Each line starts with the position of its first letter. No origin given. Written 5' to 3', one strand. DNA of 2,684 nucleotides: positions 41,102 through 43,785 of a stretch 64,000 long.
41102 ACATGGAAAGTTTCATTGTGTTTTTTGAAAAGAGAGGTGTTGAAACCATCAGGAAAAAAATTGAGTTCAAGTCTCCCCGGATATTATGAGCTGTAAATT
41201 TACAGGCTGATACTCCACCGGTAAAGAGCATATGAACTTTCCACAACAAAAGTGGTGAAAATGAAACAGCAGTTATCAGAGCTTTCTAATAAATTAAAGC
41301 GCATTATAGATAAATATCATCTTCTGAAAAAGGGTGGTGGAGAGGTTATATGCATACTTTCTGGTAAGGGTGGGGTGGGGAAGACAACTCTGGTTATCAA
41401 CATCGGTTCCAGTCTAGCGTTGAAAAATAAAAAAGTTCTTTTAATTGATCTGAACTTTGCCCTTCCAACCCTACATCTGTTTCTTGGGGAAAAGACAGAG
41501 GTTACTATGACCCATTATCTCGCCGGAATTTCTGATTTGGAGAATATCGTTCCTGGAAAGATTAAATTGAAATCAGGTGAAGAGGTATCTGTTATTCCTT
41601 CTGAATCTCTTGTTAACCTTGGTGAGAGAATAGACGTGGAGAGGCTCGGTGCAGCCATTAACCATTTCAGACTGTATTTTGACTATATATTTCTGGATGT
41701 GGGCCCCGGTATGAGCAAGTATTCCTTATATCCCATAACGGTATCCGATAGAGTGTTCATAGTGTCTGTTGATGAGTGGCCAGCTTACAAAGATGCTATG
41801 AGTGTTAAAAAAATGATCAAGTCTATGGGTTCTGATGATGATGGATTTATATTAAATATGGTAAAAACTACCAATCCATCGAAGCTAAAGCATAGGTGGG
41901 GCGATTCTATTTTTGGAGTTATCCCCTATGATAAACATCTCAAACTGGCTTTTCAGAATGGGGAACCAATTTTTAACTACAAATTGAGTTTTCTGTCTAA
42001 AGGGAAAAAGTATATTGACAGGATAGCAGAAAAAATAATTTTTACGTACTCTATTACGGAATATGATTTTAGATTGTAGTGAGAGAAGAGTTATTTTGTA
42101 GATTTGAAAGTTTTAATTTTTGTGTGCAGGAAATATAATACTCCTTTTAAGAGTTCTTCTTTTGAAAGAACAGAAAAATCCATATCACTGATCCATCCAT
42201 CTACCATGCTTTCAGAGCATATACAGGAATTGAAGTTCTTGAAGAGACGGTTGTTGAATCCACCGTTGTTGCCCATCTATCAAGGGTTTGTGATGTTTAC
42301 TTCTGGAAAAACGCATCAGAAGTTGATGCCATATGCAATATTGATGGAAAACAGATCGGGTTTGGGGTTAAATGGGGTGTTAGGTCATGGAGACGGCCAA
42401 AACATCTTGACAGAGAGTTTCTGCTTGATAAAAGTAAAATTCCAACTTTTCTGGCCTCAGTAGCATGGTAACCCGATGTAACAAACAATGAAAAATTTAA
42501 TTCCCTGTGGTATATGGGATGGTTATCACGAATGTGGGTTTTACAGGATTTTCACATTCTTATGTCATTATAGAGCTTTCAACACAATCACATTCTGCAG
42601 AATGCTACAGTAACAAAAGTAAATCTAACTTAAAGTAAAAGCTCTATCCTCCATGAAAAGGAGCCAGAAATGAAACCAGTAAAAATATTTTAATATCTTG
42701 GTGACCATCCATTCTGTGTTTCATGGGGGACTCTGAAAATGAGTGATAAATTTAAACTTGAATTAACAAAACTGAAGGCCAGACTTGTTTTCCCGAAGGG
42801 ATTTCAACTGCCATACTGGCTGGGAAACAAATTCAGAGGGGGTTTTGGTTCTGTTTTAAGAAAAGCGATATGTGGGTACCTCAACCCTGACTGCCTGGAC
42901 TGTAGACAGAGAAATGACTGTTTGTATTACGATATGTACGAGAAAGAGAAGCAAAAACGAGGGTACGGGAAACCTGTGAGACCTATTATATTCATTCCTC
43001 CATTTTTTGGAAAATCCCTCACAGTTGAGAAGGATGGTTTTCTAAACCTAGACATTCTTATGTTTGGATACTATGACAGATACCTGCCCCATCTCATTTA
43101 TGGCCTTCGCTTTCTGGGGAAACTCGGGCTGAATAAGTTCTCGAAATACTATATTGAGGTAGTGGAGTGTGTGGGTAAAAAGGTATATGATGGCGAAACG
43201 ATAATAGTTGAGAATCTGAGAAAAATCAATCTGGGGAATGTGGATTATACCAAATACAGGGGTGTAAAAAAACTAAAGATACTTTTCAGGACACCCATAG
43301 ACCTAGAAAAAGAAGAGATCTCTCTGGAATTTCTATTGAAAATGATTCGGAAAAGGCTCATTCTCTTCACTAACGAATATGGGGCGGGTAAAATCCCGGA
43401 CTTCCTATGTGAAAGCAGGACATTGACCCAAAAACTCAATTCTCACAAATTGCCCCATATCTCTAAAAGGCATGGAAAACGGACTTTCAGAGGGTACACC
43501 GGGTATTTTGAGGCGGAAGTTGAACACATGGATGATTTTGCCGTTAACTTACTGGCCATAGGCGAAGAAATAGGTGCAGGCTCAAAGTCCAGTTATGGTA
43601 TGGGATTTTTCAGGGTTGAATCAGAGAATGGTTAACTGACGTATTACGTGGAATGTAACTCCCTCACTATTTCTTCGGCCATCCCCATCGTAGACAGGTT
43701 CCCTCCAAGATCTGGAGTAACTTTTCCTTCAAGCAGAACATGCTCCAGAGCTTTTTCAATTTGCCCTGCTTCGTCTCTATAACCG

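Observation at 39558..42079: Three-gene operon: degenerate actin-fold protein, coiled-coil protein and MinD/ParA ATPase - candidate uncharacterised cytoskeletal/positioning module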

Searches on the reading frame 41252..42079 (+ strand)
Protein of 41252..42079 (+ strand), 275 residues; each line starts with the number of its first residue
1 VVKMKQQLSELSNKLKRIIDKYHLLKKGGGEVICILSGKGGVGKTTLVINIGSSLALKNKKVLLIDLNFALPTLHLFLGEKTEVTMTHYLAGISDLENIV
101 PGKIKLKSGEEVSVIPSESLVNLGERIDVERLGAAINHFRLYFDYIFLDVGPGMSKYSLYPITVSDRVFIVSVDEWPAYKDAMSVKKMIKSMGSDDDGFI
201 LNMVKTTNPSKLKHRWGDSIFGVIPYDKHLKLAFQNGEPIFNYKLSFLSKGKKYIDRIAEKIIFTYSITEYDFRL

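Call 3: search_protein_families(library=pfam, proteins=[window:41252-42079:+], max_evalue=1)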
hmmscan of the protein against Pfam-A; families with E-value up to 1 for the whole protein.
window:41252-42079:+ (275 aa): 23 families
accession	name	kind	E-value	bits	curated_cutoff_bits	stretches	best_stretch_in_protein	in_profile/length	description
PF13614.12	AAA_31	-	5.5e-18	65.9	27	1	31-180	2-155/177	AAA domain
PF01656.29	CbiA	-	4.3e-17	62.7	25.4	1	33-240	1-125/125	CobQ/CobB/MinD/ParA nucleotide binding domain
PF10609.15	ParA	-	1.6e-13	51.1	27.1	1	31-211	4-182/246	NUBPL iron-transfer P-loop NTPase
PF00142.24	Fer4_NifH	-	9.4e-07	29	25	1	36-262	5-244/271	4Fe-4S iron sulfur cluster binding proteins, NifH/frxC family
PF02374.21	ArsA_ATPase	-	1.3e-05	25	24.3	1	34-67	4-37/305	Anion-transporting ATPase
PF09140.17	MipZ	-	2.1e-05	24.4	20.7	1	32-155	2-111/262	ATPase MipZ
PF25199.1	nSTAND_NTPase5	-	0.00012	22.4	34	1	16-75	26-86/145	Novel STAND NTPase 5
PF00931.28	NB-ARC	-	0.0032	17.2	23.5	1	23-54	11-41/248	NB-ARC domain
PF06564.18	CBP_BcsQ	-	0.0035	17.3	21.3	1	33-68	4-39/234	Cellulose biosynthesis protein BcsQ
PF07693.20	KAP_NTPase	-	0.0083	15.9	20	1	12-69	5-58/293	KAP family P-loop domain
PF13481.12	AAA_25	-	0.011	15.9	27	1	32-58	34-59/195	AAA domain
PF07015.17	VirC1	-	0.015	15.1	24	1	32-66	3-37/231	VirC1 protein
PF03796.21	DnaB_C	-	0.015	15.1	27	1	33-72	21-61/255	DnaB-like helicase C terminal domain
PF02367.23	TsaE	-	0.046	14.1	26.6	1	6-59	5-49/128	Threonylcarbamoyl adenosine biosynthesis protein TsaE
PF05729.18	NACHT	-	0.049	13.9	26.7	1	34-72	3-41/167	NACHT domain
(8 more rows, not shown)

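Call 4: search_protein_families(library=ncbifam, proteins=[window:41252-42079:+], max_evalue=1)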
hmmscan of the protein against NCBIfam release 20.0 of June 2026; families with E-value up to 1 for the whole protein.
window:41252-42079:+ (275 aa): 46 families (the best 25 are shown)
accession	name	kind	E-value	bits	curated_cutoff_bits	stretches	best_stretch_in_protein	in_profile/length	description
TIGR01969.1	minD_arch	subfamily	3.9e-29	101.6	201.75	1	32-263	2-231/251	cell division ATPase MinD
TIGR01968.1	minD_bact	equivalog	1.8e-22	80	212.9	1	31-246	2-223/261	septum site-determining protein MinD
TIGR01007.1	eps_fam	subfamily_domain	3.6e-12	46.3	108.05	1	30-209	17-195/204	polysaccharide biosynthesis tyrosine autokinase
NF008079.0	PRK10818.1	equivalog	1.3e-11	44.3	508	1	32-189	4-160/270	septum site-determining protein MinD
NF041546.1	ParA_partition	equivalog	6.8e-11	42.1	180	1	32-67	1-36/203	ParA family partition ATPase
NF047398.1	AAA_KGGVGR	domain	1.5e-10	41.7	90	1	32-94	4-69/190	KGGVGR-motif variant AAA ATPase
NF041136.1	MrpORP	equivalog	9.5e-09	35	450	1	31-83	6-58/365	iron-sulfur cluster carrier protein MrpORP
TIGR03453.1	partition_RepA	equivalog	7.1e-08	31.7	348.45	2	28-69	102-143/387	plasmid partitioning protein RepA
TIGR03371.1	cellulose_yhjQ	equivalog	4.4e-07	29.6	157.85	1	31-68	2-39/246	cellulose biosynthesis protein BcsQ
TIGR03029.1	EpsG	equivalog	1e-06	28.1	313.8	1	28-152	101-222/274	chain length determinant protein tyrosine kinase EpsG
TIGR03018.1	pepcterm_TyrKin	hypoth_equivalog_domain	1.2e-06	28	230.65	1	6-99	9-106/207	XrtA-associated tyrosine autokinase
NF008669.0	PRK11670.1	equivalog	3.4e-06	26.2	348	1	8-82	87-159/369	iron-sulfur cluster carrier protein ApbC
TIGR00345.1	GET3_arsA_TRC40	subfamily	6.3e-06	25.9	135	1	36-66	2-32/299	TRC40/GET3/ArsA family transport-energizing ATPase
NF033200.1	F430_CfbC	exception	8.1e-06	25.4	402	1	36-68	5-37/260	Ni-sirohydrochlorin a,c-diamide reductive cyclase ATP-dependent reductase subunit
TIGR01005.1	eps_transp_fam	subfamily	1.4e-05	23.5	411.7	1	26-152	542-665/754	exopolysaccharide transport protein family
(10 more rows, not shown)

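Call 24: search_solved_structures(query=window:41252-42079:+, max_evalue=0.00001)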
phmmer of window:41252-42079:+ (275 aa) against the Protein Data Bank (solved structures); distinct sequences matched with E-value up to 0.00001: 21.
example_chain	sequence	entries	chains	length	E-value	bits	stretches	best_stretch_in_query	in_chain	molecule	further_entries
4v03_A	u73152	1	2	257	3.6e-18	69.2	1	31-207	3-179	SITE-DETERMINING PROTEIN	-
4v02_A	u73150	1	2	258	8.7e-18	68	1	31-207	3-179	SITE-DETERMINING PROTEIN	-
1g3q_A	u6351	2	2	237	7.6e-17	64.9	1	30-262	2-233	CELL DIVISION INHIBITOR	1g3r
1ion_A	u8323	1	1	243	9.8e-16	61.3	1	32-262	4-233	PROBABLE CELL DIVISION INHIBITOR MIND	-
1hyq_A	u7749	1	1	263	1.9e-14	57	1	32-241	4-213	CELL DIVISION INHIBITOR (MIND-1)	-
4rz2_A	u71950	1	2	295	2.8e-14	56.5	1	26-198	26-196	Site-determining protein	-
4rz3_A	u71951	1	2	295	7.3e-14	55.1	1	26-198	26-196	Site-determining protein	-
4jlv_A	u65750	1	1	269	2.6e-10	43.5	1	9-218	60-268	C-terminal fragment of Membrane protein CapA1, Putative uncharacterized protein capB1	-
3q9l_A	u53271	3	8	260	3.2e-10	43.2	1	32-188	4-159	Septum site-determining protein minD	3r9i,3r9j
5j1j_A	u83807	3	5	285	3.6e-10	43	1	31-242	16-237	Site-determining protein | Transcriptional antiactivator FleN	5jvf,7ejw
6riq_C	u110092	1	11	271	5.4e-10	42.4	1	31-185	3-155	Site-determining protein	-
8pb9_A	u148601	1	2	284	9.6e-10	41.6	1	31-242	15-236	Antiactivator FleN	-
8p53_A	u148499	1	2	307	1.2e-09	41.3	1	31-241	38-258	Antiactivator FleN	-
8ray_B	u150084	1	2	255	2.1e-09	40.5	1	28-180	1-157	ParA family protein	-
6iub_A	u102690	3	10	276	5.2e-08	35.9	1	30-100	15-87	SpoOJ regulator (Soj)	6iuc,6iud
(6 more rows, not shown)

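Call 36: find_homologous_proteins(query=window:41252-42079:+, max_evalue=1e-10)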
Query window:41252-42079:+ (275 aa): 64 proteins with E <= 1e-10 among 3348 candidates.
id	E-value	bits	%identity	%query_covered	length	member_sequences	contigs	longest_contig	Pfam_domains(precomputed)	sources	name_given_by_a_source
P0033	7.1e-175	598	100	99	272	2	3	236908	PF00142.25,PF10609.16,PF01656.30,PF13614.13,PF02374.22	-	-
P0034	1.0e-70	256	48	95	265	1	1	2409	PF00142.25,PF10609.16,PF01656.30,PF13614.13,PF09140.18,PF06564.19,PF02374.22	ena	-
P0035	3.1e-61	225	42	94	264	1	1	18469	PF00142.25,PF10609.16,PF01656.30,PF13614.13,PF09140.18,PF06564.19,PF02374.22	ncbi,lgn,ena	-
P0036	1.9e-19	88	32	86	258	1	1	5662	PF00142.25,PF10609.16,PF01656.30,PF13614.13,PF06564.19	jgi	jgi:cell division ATPase MinD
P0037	8.0e-19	86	33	75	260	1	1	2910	PF00142.25,PF10609.16,PF01656.30,PF13614.13,PF09140.18,PF06564.19,PF02374.22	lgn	-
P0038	1.4e-18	85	33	75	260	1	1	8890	PF00142.25,PF10609.16,PF01656.30,PF13614.13,PF09140.18,PF06564.19,PF02374.22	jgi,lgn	-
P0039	5.7e-18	83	34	84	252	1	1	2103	PF00142.25,PF10609.16,PF01656.30,PF13614.13,PF06564.19,PF02374.22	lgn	-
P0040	2.4e-17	81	38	58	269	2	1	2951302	PF00142.25,PF10609.16,PF01656.30,PF13614.13,PF02374.22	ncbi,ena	-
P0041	3.2e-17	81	31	85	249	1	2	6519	PF00142.25,PF10609.16,PF01656.30,PF13614.13,PF06564.19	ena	-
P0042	3.7e-17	81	34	84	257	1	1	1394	PF00142.25,PF10609.16,PF01656.30,PF13614.13,PF02374.22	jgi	jgi:septum site-determining protein MinD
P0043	6.9e-17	80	27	85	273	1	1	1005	PF00142.25,PF10609.16,PF01656.30,PF13614.13,PF07015.18,PF09140.18,PF06564.19,PF02374.22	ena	-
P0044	1.8e-16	79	31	76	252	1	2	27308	PF00142.25,PF10609.16,PF01656.30,PF13614.13,PF09140.18,PF06564.19,PF02374.22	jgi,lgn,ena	-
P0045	2.0e-16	78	28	83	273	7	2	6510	PF00142.25,PF10609.16,PF01656.30,PF13614.13,PF07015.18,PF09140.18,PF06564.19,PF02374.22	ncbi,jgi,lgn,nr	ncbi:MAG: MinD/ParA family protein [Candidatus Cloacimonadales bacterium]|jgi:flagellar biosynthesis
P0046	3.0e-16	78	31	84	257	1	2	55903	PF00142.25,PF10609.16,PF01656.30,PF13614.13,PF09140.18,PF06564.19,PF02374.22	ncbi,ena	-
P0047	9.0e-16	76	31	83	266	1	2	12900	PF00142.25,PF10609.16,PF01656.30,PF13614.13,PF06564.19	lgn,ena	-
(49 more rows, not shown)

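Call 74: search_protein_families(library=padloc, proteins=[window:41261-42079:+], max_evalue=0.001)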
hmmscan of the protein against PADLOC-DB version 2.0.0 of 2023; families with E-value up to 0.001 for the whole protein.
window:41261-42079:+ (272 aa): 1 family
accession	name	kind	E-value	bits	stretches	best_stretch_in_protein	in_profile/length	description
PDLC04559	PDC-M28B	-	5.6e-06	23.7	1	29-75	130-176/438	-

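Call 90: find_related_loci(query=A6, collection=genome_contigs, flank=4000)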
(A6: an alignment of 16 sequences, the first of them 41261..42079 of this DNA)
Query A6 (272 aa) in genome_contigs; peptide patterns used: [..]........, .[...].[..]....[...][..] (x = any residue, [..] = any of these).
600 stretches matched a pattern (row limit reached: there are more); 399 encode a relative of the query (tblastn E <= 1e-3); the best 80 are kept; 80 distinct loci.
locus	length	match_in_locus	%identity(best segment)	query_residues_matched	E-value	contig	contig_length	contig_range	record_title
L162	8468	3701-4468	47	3-263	4e-73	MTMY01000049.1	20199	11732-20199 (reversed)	MAG: Archaeoglobus sp. JdFR-37 JGI24020J35080_1000794, whole genome shotgun sequence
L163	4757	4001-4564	41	11-199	7e-39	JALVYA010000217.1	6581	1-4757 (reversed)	MAG: Archaeoglobaceae archaeon isolate M10_metabat2_scaf2bin.164 M10_NODE_7386_length_6581_cov_171.651069, whole genome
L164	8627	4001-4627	32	29-237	3e-23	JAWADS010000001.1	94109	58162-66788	MAG: Candidatus Aenigmatarchaeota archaeon isolate QQ_201808_bins_23 QQ_201808_bins_23_scaffold_1, whole genome shotgun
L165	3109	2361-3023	29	20-240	1e-22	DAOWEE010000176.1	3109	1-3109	MAG TPA_asm: Methanosarcinales archaeon isolate CSMAG_1931 CSMAG_1931_k141_692671_length_3109_cov_24.8544, whole genome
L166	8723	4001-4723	28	27-258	4e-22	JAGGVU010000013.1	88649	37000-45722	MAG: Candidatus Aenigmatarchaeota archaeon isolate AUK108 PB_MBMC_062_c_000000000012, whole genome shotgun sequence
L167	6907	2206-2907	31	27-260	2e-21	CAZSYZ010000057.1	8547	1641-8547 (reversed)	MAG TPA_asm: uncultured archaeon isolate binchicken_co89_221 genome assembly, contig: NODE_17166_length_8547_cov_5.11917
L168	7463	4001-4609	28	5-203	8e-20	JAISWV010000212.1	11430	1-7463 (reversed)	MAG: Synergistaceae bacterium isolate Nc350_bin149 k119_3486092, whole genome shotgun sequence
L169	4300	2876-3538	28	27-241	2e-19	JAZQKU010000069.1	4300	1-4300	MAG: Eubacteriales bacterium isolate T1900044612_TS20190078.MAGScoT_cleanbin_000029 SGB_816_k141_2613893, whole genome s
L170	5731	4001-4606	28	27-228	4e-19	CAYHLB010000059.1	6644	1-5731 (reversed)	MAG TPA_asm: Candidatus Woesearchaeota archaeon isolate ERP119705_co13_510 genome assembly, contig: NODE_14494_length_66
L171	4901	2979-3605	32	28-237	4e-19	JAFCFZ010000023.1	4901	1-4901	Candidatus Parvarchaeota archaeon isolate Meg22_46_Bin_205 Meg22_46_Bin_205_scaffold_59889, whole genome shotgun sequenc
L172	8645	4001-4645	28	28-241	5e-19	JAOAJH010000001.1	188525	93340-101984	MAG: Candidatus Aenigmatarchaeota archaeon isolate SKW179 NODE_1_length_188525_cov_6.296915, whole genome shotgun sequen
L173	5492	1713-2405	27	28-259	2e-18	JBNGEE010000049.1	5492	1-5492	MAG: Candidatus Aenigmatarchaeota archaeon isolate E05-068 bin39.fa-49, whole genome shotgun sequence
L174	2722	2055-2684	26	30-239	3e-18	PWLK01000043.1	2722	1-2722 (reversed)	MAG: Candidatus Woesearchaeota archaeon isolate CSSed10_238R1 CS-Sed10-C155436, whole genome shotgun sequence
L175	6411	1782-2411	25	30-241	3e-17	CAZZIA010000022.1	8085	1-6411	MAG TPA_asm: uncultured archaeon isolate binchicken_co387_65 genome assembly, contig: NODE_12337_length_8085_cov_5.08953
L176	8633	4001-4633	27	27-236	4e-17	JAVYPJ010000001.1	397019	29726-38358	MAG: Candidatus Aenigmatarchaeota archaeon isolate DRTY-1_201808_bins_47 DRTY-1_201808_bins_47_scaffold_1, whole genome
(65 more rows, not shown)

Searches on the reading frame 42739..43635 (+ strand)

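Call 3: search_protein_families(library=pfam, proteins=[window:42739-43635:+], max_evalue=1)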
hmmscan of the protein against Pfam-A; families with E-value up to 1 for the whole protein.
window:42739-43635:+ (298 aa): 2 families
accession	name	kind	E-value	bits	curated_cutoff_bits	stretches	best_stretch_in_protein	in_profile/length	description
PF01881.21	Cas_Cas6_C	-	0.0022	19.3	23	1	197-293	45-125/125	CRISPR associated protein Cas6, C-terminal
PF10040.14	CRISPR_Cas6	-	0.004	18.3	25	1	217-289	16-87/89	CRISPR-associated endoribonuclease Cas6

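Call 4: search_protein_families(library=ncbifam, proteins=[window:42739-43635:+], max_evalue=1)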
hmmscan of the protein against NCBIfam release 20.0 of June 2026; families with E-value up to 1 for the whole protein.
window:42739-43635:+ (298 aa): 1 family
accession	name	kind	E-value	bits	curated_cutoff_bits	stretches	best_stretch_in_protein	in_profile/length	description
TIGR01877.1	cas_cas6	equivalog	2e-06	28.4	58.65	1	179-292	83-200/200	CRISPR-associated endoribonuclease Cas6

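Call 74: search_protein_families(library=padloc, proteins=[window:42739-43635:+], max_evalue=0.001)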
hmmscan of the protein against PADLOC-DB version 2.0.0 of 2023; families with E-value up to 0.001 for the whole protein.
window:42739-43635:+ (298 aa): 8 families
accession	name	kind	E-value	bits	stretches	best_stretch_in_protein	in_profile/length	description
PDLC01373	Cas6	-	5e-98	326.3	1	5-295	3-289/289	"CAS-I,CAS-II,CAS-III,CAS-IV,CAS-V,CAS-VI; crRNAmaturation"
PDLC01477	Cas6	-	3e-31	107.1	1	6-294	2-295/296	"CAS-I,CAS-II,CAS-III,CAS-IV,CAS-V,CAS-VI; crRNAmaturation"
PDLC01466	Cas6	-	1.3e-20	72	1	69-295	26-221/223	"CAS-I,CAS-II,CAS-III,CAS-IV,CAS-V,CAS-VI; crRNAmaturation"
PDLC01496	Cas6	-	5.3e-16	56.9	1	14-294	9-279/281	"CAS-I,CAS-II,CAS-III,CAS-IV,CAS-V,CAS-VI; crRNAmaturation"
PDLC01265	Cas6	-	1.1e-12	47.2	1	81-292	2-179/179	"CAS-I,CAS-II,CAS-III,CAS-IV,CAS-V,CAS-VI; crRNAmaturation"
PDLC02098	Cas6_IIIa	-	2e-09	36.2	1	21-293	12-199/200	-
PDLC00956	Cas6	-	5.3e-07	28.4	1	179-292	83-200/200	CRISPR-associated endoribonuclease Cas6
PDLC01650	Cas6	-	1.9e-05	23.7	1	197-289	21-102/102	"CAS-I,CAS-II,CAS-III,CAS-IV,CAS-V,CAS-VI; crRNAmaturation"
